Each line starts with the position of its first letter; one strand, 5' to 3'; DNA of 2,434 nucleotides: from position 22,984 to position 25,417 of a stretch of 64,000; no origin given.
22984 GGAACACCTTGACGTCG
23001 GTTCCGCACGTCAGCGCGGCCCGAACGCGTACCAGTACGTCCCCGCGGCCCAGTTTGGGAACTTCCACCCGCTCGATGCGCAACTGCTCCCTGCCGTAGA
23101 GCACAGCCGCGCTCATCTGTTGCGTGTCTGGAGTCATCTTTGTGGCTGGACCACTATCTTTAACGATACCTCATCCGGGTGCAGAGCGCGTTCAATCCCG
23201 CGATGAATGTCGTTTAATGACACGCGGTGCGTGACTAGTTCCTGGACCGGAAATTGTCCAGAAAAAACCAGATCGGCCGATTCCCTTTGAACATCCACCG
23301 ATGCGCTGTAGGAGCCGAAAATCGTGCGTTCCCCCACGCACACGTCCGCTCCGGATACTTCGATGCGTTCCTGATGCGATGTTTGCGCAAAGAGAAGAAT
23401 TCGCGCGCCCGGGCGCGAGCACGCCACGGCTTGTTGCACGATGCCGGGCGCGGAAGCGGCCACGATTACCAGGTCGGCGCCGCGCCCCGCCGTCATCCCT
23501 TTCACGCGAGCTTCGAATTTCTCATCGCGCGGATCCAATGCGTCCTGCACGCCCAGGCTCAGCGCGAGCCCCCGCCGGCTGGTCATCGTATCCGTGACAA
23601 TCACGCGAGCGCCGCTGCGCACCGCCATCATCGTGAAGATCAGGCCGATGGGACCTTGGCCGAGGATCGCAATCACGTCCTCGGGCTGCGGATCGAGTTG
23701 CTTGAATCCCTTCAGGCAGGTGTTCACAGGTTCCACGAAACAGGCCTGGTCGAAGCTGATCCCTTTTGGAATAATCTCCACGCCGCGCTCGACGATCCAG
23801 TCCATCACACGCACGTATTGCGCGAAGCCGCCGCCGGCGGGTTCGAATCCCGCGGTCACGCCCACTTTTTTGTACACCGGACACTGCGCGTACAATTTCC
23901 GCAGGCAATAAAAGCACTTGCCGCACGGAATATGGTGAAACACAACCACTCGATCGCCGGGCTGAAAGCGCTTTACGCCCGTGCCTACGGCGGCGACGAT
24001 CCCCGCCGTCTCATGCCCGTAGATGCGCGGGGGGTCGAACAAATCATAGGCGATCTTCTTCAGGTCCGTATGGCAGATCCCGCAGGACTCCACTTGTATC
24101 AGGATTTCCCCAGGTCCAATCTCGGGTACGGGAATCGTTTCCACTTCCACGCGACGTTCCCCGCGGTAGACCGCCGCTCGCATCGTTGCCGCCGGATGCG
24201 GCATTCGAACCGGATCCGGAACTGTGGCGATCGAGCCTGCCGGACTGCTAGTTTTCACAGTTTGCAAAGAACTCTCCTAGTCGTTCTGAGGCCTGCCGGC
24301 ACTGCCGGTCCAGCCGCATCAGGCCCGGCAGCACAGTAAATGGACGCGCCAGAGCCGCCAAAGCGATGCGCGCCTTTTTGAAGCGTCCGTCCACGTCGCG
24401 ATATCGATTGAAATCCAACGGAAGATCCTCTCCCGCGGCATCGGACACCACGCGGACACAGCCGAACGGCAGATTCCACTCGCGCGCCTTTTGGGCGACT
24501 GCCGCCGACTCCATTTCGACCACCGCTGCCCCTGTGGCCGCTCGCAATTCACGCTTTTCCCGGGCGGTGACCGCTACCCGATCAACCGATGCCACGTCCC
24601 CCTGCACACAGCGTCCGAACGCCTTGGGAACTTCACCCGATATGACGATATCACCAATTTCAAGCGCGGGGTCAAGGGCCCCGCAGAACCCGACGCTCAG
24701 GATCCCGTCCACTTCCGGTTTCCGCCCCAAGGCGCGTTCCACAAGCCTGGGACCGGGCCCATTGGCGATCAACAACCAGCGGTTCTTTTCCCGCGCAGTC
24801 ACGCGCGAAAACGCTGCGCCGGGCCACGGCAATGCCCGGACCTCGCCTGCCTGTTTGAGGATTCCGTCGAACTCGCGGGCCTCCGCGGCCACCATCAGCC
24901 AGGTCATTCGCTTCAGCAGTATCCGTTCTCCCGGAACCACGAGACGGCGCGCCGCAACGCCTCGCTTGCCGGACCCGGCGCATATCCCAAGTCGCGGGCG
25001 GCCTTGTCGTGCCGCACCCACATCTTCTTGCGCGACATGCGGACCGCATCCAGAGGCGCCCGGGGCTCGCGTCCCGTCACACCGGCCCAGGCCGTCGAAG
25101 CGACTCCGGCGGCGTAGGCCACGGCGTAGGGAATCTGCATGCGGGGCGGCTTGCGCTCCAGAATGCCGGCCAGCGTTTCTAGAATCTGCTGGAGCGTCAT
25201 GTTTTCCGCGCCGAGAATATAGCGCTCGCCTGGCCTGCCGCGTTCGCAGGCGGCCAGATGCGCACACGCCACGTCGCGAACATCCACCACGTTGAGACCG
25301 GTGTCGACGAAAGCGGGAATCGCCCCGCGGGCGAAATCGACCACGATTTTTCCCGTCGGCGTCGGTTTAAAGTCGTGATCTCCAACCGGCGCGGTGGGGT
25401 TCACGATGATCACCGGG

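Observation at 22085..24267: Two Zn-dependent MDR dehydrogenases wedged between hpnG and hpnC: candidates for the unassigned ribosylhopane-to-bacteriohopanetetrol reductase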

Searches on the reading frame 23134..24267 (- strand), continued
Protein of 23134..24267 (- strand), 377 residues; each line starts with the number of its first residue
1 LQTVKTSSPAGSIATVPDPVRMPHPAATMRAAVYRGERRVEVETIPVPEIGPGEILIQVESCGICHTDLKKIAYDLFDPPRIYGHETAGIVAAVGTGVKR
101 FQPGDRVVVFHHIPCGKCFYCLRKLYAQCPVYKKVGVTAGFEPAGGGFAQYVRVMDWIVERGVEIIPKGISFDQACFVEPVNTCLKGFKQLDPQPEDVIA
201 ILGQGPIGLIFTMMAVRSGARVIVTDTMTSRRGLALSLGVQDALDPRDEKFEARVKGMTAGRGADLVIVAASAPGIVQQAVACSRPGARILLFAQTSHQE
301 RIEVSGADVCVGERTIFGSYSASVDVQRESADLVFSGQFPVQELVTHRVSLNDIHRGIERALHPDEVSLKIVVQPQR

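Call 67: find_encoding_contigs(protein=P0478, flank=10000, max_places=1)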
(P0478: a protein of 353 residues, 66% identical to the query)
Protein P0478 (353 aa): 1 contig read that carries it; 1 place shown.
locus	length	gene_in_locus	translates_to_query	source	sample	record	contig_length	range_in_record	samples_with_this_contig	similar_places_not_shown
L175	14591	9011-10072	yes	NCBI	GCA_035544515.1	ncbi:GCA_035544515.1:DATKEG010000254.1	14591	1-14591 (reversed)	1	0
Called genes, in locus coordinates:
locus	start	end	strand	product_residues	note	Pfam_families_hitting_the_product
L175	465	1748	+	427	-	PF00563:EAL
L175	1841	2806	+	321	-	PF08220:HTH_DeoR (weak), PF08279:HTH_11, PF13280:WYL, PF25583:WCX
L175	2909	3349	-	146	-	-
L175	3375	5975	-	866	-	PF00069:Pkinase, PF07714:PK_Tyr_Ser-Thr, PF01636:APH (weak), PF03109:ABC1 (weak), PF13371:TPR_9 (weak), PF13432:TPR_16, PF14559:TPR_19, PF13432:TPR_16, +18 more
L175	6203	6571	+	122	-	PF01227:GTP_cyclohydroI (faint), PF14489:QueF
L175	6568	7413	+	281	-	PF01619:Pro_dh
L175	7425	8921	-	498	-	PF00072:Response_reg, PF01590:GAF, PF13185:GAF_2, PF13492:GAF_3 (weak), PF13487:HD_5, PF01966:HD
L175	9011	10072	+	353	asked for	PF08240:ADH_N, PF16912:Glu_dehyd_C (weak), PF00107:ADH_zinc_N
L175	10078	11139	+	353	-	PF08240:ADH_N, PF16912:Glu_dehyd_C, PF00107:ADH_zinc_N, PF13602:ADH_zinc_N_2 (weak)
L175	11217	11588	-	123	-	-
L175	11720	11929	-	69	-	-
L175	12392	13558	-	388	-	-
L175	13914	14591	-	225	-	PF00702:Hydrolase, PF13419:HAD_2, PF13242:Hydrolase_like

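Call 68: find_encoding_contigs(protein=P0263, flank=10000, max_places=3)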
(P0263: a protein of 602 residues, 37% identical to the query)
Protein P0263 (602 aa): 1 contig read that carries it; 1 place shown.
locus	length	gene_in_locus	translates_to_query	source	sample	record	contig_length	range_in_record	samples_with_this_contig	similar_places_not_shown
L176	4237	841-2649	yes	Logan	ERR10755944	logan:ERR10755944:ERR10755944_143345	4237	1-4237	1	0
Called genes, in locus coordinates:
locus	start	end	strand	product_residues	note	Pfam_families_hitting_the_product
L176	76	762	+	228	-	PF01066:CDP-OH_P_transf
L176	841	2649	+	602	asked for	PF00483:NTP_transferase, PF12804:NTP_transf_3, PF08240:ADH_N, PF00107:ADH_zinc_N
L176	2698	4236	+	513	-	?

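Call 70: search_protein_families(library=ncbifam, max_evalue=0.000001, proteins=[L176:76-762:+, L176:2698-4236:+])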
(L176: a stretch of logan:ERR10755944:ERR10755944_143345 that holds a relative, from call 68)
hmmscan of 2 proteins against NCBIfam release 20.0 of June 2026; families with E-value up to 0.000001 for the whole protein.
L176:76-762:+ (228 aa): 4 families
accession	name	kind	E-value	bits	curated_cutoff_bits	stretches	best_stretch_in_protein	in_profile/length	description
NF040950.1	archin_ph_syn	equivalog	2.5e-17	63.3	180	1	28-151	11-133/191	archaetidylinositol phosphate synthase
NF041135.1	IPPtranDIPPsyn_Thcocales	equivalog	3.1e-12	46.2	580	1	41-204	250-405/419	bifunctional L-myo-inositol-1-phosphate cytidylyltransferase/CDP-L-myo-inositol myo-inositolphosphotransferase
NF045883.1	PIPSynth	equivalog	3.7e-09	36.6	170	1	31-118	13-97/197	phosphatidylinositol phosphate synthase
TIGR00560.1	pgsA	equivalog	2.8e-07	31.2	109.1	1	43-205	4-158/183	CDP-diacylglycerol--glycerol-3-phosphate 3-phosphatidyltransferase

L176:2698-4236:+ (513 aa): 9 families
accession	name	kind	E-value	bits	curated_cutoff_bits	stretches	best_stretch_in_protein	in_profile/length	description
TIGR01536.1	asn_synth_AEB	equivalog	1.8e-146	489.2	267.1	1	8-513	1-507/517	asparagine synthase (glutamine-hydrolyzing)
TIGR03108.1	eps_aminotran_1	hypoth_equivalog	2.3e-129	432.9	816.9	2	7-382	1-384/628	XrtA/PEP-CTERM system amidotransferase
TIGR03104.1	trio_amidotrans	equivalog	1.1e-111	373.9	570.1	1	7-513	1-511/589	N-acetylglutaminylglutamine amidotransferase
NF006949.0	PRK09431.1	equivalog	1.2e-94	317.9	499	3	7-168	1-167/554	asparagine synthase B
NF033535.1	lass_lactam_cya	exception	6.6e-79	266.2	525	2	16-392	15-400/668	lasso peptide isopeptide bond-forming cyclase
NF033561.1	macrolact_Ik_Al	subfamily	1.5e-16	60.1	300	1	190-371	148-333/561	albusnodin/ikarugamycin family macrolactam cyclase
TIGR01135.1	glmS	equivalog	6.5e-14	51.3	418.05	1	57-169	80-200/607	glutamine--fructose-6-phosphate transaminase (isomerizing)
NF001484.0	PRK00331.1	subfamily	1.4e-13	50.1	381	1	45-169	68-201/601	isomerizing glutamine--fructose-6-phosphate transaminase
TIGR01134.1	purF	equivalog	8.4e-12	45.2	350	1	44-162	66-195/432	amidophosphoribosyltransferase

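Call 72: search_protein_families(library=ncbifam, max_evalue=0.000001, proteins=[L154:12151-13062:+, L143:12186-13124:+, L163:9180-9944:+])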
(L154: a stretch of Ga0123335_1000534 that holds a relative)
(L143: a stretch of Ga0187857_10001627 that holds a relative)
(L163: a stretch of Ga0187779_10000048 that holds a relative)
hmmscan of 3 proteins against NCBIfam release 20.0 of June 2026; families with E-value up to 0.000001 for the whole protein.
L154:12151-13062:+ (303 aa): 6 families
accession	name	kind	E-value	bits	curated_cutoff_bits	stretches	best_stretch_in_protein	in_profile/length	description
TIGR03465.1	HpnD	equivalog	4.1e-86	288.3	278.6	1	30-294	3-265/267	presqualene diphosphate synthase HpnD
NF045686.1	PhytoSynCyanob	equivalog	4.1e-63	213.3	550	1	12-289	10-299/310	15-cis-phytoene synthase CrtB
TIGR03464.1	HpnC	equivalog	6.3e-56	189.8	250.45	1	33-294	6-266/267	squalene synthase HpnC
NF045921.1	PhytnSynCrtBRhod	equivalog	3.6e-37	128.5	500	1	26-294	11-276/307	15-cis-phytoene synthase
NF042419.1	Phyto_syn_CrtB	equivalog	9.8e-36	123.8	480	1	39-295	21-284/306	15-cis-phytoene synthase CrtB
TIGR01559.1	squal_synth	equivalog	6.8e-08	32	286.75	1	127-203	123-205/337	squalene synthase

L143:12186-13124:+ (312 aa): 6 families
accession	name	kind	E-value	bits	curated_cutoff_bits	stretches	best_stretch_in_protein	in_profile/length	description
TIGR03465.1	HpnD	equivalog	2e-85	286.1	278.6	1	23-286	3-265/267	presqualene diphosphate synthase HpnD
NF045686.1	PhytoSynCyanob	equivalog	6.1e-69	232.5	550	1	15-281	20-299/310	15-cis-phytoene synthase CrtB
TIGR03464.1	HpnC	equivalog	1e-57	195.7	250.45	1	26-286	6-266/267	squalene synthase HpnC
NF045921.1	PhytnSynCrtBRhod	equivalog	5.8e-38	131.1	500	1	24-287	16-277/307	15-cis-phytoene synthase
NF042419.1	Phyto_syn_CrtB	equivalog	1.2e-35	123.6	480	1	36-292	25-290/306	15-cis-phytoene synthase CrtB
TIGR01559.1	squal_synth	equivalog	3.2e-10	39.7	286.75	1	29-205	17-215/337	squalene synthase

L163:9180-9944:+ (254 aa): 5 families
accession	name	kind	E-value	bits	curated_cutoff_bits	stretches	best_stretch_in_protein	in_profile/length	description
TIGR03468.1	HpnG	hypoth_equivalog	3.1e-31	108.6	187.1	1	35-229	13-211/212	hopanoid-associated phosphorylase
NF005476.0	PRK07077.1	equivalog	3.6e-21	75.5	215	1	34-228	20-225/243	phosphorylase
NF004079.0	PRK05584.1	equivalog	1.7e-13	50.7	169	0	119-200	139-224/232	5'-methylthioadenosine/adenosylhomocysteine nucleosidase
TIGR03664.1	fut_nucase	equivalog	9.4e-13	48.4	124.7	1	32-94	26-88/228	futalosine hydrolase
NF004168.0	PRK05634.1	equivalog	2.1e-08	34.1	129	1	35-176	15-158/185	nucleosidase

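Call 78: search_solved_structures(query=window:23137-24183:-, max_evalue=1e-32, show_alignments=3)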
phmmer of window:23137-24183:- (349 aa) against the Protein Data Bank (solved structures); distinct sequences matched with E-value up to 1e-32: 3.
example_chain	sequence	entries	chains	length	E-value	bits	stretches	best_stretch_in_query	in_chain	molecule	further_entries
4ej6_A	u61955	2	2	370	3.9e-37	131.3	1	10-344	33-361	Putative zinc-binding dehydrogenase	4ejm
2dfv_A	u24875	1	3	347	2.2e-33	118.9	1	13-321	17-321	Probable L-threonine 3-dehydrogenase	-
2d8a_A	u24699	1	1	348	2.2e-33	118.9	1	13-321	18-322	Probable L-threonine 3-dehydrogenase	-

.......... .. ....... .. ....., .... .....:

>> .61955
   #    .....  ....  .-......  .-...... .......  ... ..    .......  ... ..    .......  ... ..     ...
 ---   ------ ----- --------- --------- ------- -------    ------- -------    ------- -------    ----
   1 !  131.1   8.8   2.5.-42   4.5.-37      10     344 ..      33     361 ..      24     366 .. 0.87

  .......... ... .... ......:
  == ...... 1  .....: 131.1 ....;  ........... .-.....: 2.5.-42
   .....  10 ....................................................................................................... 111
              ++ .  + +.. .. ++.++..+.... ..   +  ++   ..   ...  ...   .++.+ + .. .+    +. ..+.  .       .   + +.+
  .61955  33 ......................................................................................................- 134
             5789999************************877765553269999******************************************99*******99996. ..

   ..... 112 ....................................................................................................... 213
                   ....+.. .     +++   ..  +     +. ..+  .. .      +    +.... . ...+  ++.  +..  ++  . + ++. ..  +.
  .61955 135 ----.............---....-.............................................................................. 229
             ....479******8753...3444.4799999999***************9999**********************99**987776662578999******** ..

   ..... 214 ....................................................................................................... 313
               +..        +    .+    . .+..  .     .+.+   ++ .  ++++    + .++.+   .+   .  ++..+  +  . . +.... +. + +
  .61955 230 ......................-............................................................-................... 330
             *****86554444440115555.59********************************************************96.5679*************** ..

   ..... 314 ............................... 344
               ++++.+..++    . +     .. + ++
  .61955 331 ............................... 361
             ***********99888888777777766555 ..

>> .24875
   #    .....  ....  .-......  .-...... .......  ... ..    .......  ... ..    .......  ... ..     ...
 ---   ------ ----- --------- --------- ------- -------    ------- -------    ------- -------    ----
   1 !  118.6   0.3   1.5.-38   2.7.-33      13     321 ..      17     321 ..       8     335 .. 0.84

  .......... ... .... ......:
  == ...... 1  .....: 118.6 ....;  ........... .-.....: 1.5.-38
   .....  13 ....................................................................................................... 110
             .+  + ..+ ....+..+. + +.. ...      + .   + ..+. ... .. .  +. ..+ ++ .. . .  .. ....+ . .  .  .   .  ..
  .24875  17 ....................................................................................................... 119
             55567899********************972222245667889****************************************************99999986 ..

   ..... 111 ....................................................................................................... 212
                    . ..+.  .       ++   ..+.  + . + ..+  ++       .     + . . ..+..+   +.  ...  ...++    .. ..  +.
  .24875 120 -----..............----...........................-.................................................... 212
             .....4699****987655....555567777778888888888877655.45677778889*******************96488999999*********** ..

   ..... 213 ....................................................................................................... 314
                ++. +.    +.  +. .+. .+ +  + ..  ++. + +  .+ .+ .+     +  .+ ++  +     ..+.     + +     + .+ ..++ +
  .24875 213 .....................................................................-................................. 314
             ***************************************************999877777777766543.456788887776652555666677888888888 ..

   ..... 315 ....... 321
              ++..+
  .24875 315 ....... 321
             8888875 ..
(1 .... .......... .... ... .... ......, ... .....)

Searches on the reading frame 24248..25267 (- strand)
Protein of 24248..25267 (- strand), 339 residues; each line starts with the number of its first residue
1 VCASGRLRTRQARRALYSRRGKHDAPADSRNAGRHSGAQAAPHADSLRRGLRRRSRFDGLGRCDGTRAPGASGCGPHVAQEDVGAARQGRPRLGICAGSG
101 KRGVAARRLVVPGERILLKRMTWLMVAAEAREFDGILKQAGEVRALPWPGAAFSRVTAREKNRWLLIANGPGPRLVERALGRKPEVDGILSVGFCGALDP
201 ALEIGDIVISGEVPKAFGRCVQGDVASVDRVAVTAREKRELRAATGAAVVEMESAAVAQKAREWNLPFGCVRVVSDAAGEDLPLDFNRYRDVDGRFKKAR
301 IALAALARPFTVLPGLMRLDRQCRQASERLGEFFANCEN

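Call 6: search_protein_families(library=pfam, proteins=[window:24248-25267:-])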
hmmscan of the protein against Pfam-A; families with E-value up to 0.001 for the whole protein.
window:24248-25267:- (339 aa): 1 family
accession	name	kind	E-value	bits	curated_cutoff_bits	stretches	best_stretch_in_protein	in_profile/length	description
PF01048.26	PNP_UDP_1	-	3.5e-19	69.6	25.1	2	221-306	143-227/233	Phosphorylase superfamily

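Call 7: search_protein_families(library=ncbifam, proteins=[window:24248-25267:-])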
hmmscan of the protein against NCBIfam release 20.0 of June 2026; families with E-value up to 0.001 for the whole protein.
window:24248-25267:- (339 aa): 10 families
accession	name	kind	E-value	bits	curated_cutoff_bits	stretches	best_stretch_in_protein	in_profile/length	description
TIGR03468.1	HpnG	hypoth_equivalog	4.7e-39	134.1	187.1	2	218-332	98-211/212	hopanoid-associated phosphorylase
NF005476.0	PRK07077.1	equivalog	3.1e-21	75.8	215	2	219-330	114-224/243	phosphorylase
NF004079.0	PRK05584.1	equivalog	2.1e-17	63.4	169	1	219-294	140-216/232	5'-methylthioadenosine/adenosylhomocysteine nucleosidase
TIGR03664.1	fut_nucase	equivalog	9.9e-12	45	124.7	1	219-279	144-204/228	futalosine hydrolase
TIGR01704.1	MTA_SAH-Nsdase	equivalog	7e-11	42.1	73.8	1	220-292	140-213/229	5'-methylthioadenosine/S-adenosylhomocysteine nucleosidase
NF011286.0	PRK14697.1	equivalog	8.7e-07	28.7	260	0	180-213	63-96/233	bifunctional 5'-methylthioadenosine/S-adenosylhomocysteine nucleosidase/phosphatase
NF005213.0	PRK06698.1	equivalog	5.4e-06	25.4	768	0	180-213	63-96/459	bifunctional 5'-methylthioadenosine/S-adenosylhomocysteine nucleosidase/phosphatase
NF004168.0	PRK05634.1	equivalog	8.6e-05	22.4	129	1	234-281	115-161/185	nucleosidase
TIGR00107.1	deoD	equivalog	0.00058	19.4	232.25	0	185-210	78-103/232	purine-nucleoside phosphorylase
NF004489.0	PRK05819.1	subfamily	0.00064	19.1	230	0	222-277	151-206/236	DeoD-type purine-nucleoside phosphorylase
